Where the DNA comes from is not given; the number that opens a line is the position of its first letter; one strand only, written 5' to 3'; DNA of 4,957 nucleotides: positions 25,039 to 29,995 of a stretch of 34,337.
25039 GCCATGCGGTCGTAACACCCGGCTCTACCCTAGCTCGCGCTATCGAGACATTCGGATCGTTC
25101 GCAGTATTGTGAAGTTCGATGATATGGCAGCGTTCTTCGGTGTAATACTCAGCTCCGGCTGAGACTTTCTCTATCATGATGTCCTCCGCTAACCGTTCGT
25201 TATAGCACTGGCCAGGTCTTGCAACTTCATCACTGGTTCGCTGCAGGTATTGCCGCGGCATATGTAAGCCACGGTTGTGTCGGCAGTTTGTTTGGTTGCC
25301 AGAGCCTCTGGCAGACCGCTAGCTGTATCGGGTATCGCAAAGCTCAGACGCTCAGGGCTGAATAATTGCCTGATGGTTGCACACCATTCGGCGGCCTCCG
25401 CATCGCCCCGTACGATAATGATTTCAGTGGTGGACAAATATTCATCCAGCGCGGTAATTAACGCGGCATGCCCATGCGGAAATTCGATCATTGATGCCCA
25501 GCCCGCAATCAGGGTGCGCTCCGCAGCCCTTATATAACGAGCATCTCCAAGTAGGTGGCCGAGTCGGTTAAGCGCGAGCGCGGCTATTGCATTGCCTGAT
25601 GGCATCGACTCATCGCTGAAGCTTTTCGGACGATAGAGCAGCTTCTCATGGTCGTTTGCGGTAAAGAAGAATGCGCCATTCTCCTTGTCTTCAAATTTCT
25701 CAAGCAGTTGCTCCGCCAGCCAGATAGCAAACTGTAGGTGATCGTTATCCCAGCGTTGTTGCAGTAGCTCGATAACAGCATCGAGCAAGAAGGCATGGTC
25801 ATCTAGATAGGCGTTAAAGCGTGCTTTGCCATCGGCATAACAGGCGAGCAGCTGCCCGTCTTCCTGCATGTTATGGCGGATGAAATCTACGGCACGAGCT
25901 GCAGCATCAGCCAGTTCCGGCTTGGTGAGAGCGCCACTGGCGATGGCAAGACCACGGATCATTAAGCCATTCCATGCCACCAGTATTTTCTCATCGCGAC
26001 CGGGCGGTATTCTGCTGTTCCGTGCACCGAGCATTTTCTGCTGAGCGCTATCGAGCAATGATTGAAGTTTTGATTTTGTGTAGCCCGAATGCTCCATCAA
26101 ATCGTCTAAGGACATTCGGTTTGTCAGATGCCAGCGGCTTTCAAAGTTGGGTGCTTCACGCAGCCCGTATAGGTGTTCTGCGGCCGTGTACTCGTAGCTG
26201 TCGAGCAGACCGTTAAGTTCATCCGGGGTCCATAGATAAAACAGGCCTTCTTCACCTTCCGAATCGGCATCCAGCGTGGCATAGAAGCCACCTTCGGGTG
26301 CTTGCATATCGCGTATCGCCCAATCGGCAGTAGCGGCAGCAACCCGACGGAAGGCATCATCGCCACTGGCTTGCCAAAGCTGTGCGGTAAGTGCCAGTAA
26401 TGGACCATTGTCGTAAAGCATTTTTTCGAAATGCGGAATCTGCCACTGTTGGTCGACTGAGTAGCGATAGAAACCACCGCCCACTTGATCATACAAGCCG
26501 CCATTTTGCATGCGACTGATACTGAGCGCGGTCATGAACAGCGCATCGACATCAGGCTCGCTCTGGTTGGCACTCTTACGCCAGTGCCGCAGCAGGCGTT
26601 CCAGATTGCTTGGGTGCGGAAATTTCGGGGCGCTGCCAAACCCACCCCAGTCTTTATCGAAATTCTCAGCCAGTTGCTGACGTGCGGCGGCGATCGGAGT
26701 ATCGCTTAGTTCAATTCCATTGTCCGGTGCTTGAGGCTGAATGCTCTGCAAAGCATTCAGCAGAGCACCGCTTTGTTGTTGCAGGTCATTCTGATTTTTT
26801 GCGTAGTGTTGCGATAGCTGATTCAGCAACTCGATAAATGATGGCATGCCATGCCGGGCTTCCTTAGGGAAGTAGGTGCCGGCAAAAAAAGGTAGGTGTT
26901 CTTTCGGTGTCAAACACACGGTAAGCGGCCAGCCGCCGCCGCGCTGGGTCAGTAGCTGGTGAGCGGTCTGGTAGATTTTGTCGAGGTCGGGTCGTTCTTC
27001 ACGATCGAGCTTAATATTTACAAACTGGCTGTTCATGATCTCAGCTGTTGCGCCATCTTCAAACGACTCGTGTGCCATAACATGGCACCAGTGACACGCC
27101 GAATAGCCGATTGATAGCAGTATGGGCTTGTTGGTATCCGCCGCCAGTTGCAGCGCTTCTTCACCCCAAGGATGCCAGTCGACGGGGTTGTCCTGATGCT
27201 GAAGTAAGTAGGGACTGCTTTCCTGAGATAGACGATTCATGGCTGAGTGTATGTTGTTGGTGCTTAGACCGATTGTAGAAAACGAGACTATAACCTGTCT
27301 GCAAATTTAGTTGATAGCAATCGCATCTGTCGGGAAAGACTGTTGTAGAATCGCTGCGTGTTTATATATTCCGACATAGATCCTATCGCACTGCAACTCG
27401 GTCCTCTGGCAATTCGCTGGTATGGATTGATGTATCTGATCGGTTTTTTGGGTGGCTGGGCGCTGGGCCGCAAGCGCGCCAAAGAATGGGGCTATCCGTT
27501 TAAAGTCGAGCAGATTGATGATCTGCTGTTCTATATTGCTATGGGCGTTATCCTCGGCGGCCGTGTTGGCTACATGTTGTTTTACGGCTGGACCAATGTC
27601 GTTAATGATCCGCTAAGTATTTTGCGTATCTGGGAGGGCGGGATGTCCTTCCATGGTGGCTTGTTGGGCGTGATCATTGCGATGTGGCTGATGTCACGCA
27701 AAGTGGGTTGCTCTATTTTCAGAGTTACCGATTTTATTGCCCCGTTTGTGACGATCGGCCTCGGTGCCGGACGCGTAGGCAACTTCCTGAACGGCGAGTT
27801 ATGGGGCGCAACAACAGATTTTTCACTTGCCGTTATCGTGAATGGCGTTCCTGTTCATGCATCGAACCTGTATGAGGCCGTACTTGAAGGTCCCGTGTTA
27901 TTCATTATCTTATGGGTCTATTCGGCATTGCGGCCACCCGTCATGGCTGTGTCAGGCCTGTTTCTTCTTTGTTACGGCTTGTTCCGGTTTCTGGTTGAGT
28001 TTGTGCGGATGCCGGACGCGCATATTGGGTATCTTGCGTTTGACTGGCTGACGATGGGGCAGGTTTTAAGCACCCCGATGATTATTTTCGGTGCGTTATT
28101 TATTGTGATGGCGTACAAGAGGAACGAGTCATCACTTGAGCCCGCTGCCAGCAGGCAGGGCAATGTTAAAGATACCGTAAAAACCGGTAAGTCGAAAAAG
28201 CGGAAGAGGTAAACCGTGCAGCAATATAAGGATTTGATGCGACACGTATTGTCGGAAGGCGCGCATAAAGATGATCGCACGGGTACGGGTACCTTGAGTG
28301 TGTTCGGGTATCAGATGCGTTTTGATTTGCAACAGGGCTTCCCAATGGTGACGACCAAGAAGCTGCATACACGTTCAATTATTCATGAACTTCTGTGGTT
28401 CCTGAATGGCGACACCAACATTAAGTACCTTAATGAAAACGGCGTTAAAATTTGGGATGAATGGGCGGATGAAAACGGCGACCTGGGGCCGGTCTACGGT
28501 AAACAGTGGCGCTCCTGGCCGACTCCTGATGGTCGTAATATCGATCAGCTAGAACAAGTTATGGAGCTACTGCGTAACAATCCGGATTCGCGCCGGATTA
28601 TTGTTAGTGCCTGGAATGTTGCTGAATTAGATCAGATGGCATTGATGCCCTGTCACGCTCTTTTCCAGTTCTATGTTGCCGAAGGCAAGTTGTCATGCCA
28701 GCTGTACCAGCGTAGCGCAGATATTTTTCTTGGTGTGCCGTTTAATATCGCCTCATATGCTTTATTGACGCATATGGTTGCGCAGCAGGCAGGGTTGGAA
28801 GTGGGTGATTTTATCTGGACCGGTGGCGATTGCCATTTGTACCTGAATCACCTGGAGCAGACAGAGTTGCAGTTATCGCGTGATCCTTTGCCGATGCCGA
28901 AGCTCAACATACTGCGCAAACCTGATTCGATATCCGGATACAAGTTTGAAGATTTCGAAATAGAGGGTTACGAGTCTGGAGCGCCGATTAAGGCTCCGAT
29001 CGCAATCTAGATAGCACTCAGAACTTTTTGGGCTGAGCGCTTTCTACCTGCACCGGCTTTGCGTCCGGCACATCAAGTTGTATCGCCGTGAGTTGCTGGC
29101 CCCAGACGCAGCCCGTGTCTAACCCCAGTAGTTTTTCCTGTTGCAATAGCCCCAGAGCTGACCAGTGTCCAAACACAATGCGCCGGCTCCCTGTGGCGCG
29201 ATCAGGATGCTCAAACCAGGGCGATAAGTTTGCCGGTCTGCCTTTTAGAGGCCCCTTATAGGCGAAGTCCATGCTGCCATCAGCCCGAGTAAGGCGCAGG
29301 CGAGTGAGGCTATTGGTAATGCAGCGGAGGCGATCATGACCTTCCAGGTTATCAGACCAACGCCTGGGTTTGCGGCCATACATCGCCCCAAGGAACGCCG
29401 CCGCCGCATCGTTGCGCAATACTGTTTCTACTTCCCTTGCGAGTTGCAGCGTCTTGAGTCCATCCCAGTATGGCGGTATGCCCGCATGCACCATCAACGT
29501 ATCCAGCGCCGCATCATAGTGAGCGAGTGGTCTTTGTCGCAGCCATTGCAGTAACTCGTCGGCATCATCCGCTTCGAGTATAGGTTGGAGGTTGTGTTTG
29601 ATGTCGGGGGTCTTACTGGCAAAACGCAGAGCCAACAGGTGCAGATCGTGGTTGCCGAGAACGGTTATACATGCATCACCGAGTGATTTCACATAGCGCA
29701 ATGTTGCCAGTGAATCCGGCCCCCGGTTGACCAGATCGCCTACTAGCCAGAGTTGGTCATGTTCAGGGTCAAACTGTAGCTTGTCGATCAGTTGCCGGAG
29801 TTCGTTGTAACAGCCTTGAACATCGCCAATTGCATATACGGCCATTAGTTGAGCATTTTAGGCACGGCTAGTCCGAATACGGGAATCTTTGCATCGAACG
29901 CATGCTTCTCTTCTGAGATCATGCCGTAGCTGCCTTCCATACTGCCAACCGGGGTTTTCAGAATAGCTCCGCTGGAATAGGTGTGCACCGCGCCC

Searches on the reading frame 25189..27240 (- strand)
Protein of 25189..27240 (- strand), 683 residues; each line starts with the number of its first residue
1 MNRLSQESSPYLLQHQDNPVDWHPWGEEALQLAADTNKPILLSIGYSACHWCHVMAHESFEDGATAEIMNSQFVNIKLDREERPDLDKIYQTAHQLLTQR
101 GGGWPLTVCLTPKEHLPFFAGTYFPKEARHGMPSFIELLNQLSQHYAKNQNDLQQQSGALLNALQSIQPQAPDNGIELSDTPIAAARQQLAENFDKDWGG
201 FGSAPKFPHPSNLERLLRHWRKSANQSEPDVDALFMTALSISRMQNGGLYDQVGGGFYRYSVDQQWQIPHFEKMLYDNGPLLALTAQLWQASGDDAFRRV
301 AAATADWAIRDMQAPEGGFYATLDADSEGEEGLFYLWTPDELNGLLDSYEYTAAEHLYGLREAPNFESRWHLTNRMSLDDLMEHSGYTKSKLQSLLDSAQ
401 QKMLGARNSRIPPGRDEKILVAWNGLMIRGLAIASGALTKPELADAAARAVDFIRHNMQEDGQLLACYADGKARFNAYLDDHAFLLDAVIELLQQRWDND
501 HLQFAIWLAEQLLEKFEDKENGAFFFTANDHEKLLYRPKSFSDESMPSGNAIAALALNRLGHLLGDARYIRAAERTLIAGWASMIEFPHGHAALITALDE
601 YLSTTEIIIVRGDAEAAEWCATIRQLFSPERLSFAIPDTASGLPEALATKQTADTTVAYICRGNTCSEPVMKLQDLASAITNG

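Call 59: search_protein_families(library=pfam, proteins=[window:25189-27240:-], max_evalue=0.001)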
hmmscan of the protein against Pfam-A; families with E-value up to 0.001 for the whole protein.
window:25189-27240:- (683 aa): 2 families
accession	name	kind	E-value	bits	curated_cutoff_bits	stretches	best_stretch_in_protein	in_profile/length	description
PF03190.21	Thioredox_DsbH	-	1.6e-72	243.2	27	1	2-165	2-163/163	Protein of unknown function, DUF255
PF13899.12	Thioredoxin_7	-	1.4e-08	35.1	27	1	21-85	1-65/83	Thioredoxin-like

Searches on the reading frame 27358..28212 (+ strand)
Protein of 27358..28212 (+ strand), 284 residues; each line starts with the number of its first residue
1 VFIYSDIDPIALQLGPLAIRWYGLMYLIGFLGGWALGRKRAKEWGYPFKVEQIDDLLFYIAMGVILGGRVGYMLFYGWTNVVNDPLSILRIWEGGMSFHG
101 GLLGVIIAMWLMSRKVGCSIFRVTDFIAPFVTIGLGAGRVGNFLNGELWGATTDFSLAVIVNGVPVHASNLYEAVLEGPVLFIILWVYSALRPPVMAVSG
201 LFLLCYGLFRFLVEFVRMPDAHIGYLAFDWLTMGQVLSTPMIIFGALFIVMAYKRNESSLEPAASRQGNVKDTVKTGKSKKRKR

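Call 59: search_protein_families(library=pfam, proteins=[window:27358-28212:+], max_evalue=0.001)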
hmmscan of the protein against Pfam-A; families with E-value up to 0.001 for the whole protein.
window:27358-28212:+ (284 aa): 1 family
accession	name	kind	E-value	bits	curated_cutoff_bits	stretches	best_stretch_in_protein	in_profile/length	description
PF01790.23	LGT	-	2.4e-73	246.9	24.9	1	9-250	1-239/240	Prolipoprotein diacylglyceryl transferase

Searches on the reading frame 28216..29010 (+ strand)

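Call 59: search_protein_families(library=pfam, proteins=[window:28216-29010:+], max_evalue=0.001)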
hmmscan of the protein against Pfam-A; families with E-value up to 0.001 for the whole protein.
window:28216-29010:+ (264 aa): 2 families
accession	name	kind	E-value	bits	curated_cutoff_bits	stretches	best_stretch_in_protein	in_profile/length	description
PF00303.24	Thymidylat_synt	-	3.7e-126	420.1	24.3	1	2-264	1-266/266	Thymidylate synthase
PF17820.7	PDZ_6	-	0.00058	20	27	0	186-200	8-22/54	PDZ domain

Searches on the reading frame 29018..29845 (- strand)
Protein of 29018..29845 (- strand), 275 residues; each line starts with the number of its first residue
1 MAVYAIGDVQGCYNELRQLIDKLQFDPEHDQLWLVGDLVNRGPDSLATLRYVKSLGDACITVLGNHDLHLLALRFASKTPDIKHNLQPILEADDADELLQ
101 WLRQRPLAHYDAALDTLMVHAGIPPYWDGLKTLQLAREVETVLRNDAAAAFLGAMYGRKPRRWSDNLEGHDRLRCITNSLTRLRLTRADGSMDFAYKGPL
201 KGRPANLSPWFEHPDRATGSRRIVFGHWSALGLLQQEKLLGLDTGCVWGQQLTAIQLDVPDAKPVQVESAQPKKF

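Call 59: search_protein_families(library=pfam, proteins=[window:29018-29845:-], max_evalue=0.001)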
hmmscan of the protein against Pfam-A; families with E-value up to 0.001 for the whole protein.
window:29018-29845:- (275 aa): 1 family
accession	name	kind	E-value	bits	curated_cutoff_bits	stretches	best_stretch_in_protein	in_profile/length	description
PF00149.33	Metallophos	-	3.2e-17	64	21.5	1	1-142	1-135/191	Calcineurin-like phosphoesterase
